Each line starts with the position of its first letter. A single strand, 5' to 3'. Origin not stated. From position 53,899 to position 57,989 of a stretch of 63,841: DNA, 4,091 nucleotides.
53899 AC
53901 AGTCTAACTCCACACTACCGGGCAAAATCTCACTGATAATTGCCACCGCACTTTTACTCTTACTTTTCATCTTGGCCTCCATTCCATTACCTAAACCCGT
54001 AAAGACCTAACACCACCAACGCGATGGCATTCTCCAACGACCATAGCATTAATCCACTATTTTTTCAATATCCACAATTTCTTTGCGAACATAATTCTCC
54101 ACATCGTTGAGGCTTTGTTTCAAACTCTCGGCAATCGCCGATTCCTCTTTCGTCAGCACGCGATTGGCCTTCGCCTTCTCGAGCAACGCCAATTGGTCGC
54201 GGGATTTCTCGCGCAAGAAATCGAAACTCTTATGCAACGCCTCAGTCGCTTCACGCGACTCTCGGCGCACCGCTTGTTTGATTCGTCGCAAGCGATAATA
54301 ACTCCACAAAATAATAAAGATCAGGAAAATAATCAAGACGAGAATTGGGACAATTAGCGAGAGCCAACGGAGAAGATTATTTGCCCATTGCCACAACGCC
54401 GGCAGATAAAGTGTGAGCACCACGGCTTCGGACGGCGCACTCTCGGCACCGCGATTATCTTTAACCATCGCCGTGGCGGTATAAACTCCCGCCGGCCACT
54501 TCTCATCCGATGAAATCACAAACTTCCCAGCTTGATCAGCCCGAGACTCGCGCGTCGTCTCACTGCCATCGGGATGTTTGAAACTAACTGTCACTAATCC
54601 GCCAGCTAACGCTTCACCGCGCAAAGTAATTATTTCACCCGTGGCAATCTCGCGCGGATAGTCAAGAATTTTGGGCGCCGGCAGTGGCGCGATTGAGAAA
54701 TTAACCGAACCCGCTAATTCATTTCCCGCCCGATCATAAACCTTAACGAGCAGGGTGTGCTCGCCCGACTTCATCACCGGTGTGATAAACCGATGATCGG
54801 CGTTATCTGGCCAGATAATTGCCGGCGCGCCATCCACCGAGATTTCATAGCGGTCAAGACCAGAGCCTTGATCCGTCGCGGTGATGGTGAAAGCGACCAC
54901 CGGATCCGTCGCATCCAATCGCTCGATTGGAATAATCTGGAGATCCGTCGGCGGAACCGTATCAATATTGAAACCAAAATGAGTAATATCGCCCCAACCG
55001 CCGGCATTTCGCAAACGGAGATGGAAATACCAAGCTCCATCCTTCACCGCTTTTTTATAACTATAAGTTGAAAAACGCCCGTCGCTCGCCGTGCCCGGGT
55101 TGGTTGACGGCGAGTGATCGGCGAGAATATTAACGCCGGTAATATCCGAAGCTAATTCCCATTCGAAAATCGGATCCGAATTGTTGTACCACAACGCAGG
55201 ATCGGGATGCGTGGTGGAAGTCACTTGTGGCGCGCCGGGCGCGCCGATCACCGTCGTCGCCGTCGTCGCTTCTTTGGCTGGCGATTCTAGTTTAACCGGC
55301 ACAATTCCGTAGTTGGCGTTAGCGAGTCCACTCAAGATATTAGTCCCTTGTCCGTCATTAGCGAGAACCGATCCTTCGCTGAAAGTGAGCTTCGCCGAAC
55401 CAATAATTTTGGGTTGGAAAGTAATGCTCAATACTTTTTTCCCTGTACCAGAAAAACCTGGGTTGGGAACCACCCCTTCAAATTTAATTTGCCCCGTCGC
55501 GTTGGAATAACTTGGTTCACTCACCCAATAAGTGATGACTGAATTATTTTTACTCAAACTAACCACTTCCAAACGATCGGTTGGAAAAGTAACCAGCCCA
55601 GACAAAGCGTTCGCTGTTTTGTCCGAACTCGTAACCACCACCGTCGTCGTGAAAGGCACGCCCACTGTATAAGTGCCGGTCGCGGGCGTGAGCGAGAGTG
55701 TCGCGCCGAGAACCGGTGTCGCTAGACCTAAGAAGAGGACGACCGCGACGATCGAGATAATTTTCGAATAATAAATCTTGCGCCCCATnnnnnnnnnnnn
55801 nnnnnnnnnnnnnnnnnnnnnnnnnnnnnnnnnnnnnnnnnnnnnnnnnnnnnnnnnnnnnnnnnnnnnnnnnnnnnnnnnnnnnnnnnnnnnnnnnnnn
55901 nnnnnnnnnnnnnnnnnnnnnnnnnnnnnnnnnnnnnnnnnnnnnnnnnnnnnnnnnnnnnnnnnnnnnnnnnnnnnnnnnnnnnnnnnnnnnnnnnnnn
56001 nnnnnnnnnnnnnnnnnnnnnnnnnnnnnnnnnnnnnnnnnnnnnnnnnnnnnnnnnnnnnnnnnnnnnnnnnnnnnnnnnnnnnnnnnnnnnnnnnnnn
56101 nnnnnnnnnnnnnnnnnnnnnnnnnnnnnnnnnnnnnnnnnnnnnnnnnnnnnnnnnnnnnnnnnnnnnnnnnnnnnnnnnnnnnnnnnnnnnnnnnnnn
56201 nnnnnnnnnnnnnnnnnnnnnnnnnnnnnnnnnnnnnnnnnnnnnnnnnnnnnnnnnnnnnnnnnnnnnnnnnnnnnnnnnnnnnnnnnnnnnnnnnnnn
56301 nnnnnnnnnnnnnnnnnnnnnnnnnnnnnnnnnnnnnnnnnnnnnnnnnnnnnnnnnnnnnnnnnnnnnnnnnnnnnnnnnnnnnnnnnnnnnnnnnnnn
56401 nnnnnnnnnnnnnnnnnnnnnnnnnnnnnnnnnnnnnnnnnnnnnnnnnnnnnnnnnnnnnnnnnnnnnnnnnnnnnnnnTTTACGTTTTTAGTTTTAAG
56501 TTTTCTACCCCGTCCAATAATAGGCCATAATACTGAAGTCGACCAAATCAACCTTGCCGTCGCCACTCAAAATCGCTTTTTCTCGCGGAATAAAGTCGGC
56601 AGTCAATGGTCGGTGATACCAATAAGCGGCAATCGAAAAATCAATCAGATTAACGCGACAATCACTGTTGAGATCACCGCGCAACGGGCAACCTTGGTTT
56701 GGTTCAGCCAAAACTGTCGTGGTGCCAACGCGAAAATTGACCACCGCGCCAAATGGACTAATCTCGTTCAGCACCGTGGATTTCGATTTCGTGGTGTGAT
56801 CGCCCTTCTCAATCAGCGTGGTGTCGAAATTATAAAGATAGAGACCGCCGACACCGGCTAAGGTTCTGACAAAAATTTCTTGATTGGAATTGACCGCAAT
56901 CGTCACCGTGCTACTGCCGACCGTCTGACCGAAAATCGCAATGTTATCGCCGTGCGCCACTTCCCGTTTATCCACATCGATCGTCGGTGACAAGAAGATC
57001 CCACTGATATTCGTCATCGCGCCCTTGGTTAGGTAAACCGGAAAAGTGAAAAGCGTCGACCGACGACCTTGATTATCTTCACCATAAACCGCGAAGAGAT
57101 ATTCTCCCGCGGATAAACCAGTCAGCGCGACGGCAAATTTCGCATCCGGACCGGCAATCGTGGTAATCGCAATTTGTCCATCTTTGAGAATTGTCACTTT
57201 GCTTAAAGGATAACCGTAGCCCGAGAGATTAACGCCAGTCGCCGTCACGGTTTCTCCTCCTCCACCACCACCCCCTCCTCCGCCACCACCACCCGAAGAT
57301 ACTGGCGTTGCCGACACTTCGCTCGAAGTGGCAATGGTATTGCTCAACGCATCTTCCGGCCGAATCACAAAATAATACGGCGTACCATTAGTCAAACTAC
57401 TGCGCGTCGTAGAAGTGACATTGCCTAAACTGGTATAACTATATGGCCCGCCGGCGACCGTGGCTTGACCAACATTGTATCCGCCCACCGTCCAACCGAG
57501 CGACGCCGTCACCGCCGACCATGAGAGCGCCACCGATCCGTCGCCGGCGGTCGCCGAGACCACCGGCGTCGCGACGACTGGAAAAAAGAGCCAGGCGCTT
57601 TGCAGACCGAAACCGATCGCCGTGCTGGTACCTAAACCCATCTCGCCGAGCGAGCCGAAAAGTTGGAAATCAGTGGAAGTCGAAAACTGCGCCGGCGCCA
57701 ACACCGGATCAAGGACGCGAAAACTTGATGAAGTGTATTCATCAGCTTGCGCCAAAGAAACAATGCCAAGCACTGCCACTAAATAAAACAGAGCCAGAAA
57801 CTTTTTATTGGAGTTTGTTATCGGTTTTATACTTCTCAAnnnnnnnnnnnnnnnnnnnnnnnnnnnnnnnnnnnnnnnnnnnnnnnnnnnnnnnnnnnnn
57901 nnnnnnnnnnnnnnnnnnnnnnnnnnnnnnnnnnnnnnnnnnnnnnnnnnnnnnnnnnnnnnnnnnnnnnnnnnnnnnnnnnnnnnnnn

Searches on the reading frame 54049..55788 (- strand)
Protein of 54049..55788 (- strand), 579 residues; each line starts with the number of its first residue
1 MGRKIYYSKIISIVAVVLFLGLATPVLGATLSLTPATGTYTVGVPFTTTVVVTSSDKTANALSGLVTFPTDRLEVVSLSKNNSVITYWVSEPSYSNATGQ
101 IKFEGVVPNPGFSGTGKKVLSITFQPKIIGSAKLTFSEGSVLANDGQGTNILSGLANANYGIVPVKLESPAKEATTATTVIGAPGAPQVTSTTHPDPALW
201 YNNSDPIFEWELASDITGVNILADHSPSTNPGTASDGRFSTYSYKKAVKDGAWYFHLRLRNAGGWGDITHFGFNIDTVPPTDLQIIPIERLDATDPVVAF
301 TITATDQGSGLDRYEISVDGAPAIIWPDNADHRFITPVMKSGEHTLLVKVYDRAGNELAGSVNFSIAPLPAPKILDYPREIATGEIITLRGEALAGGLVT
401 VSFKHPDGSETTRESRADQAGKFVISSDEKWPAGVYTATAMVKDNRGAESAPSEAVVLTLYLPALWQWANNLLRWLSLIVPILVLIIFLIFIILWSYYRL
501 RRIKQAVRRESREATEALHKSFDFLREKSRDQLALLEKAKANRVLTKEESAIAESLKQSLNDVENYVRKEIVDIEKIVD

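Call 75: search_protein_families(library=pfam, proteins=[window:54049-55788:-], max_evalue=0.001)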
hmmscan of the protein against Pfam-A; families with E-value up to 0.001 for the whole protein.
window:54049-55788:- (579 aa): 1 family
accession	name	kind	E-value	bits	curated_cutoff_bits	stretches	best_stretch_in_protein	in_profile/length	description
PF19077.6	Big_13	-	3.8e-13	50.2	27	1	389-454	31-95/102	Bacterial Ig-like domain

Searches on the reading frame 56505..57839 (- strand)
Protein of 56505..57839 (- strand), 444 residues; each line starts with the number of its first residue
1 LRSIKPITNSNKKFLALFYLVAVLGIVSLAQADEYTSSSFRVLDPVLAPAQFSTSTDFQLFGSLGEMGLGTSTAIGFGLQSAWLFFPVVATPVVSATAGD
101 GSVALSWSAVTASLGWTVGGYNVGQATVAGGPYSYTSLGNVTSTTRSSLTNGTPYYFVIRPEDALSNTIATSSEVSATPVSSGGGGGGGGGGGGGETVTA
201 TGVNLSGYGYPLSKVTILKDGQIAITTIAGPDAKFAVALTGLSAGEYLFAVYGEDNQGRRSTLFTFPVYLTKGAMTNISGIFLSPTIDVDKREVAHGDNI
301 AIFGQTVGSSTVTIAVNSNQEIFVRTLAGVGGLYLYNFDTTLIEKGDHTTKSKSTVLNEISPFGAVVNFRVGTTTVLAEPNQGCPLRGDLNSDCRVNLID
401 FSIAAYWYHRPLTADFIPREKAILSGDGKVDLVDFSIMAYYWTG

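Call 75: search_protein_families(library=pfam, proteins=[window:56505-57839:-], max_evalue=0.001)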
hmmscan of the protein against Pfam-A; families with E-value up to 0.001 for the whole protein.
window:56505-57839:- (444 aa): 1 family
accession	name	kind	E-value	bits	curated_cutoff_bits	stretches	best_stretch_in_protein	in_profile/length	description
PF17936.7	Big_6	-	5.8e-07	30.1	27.6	1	196-267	8-80/83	Bacterial Ig domain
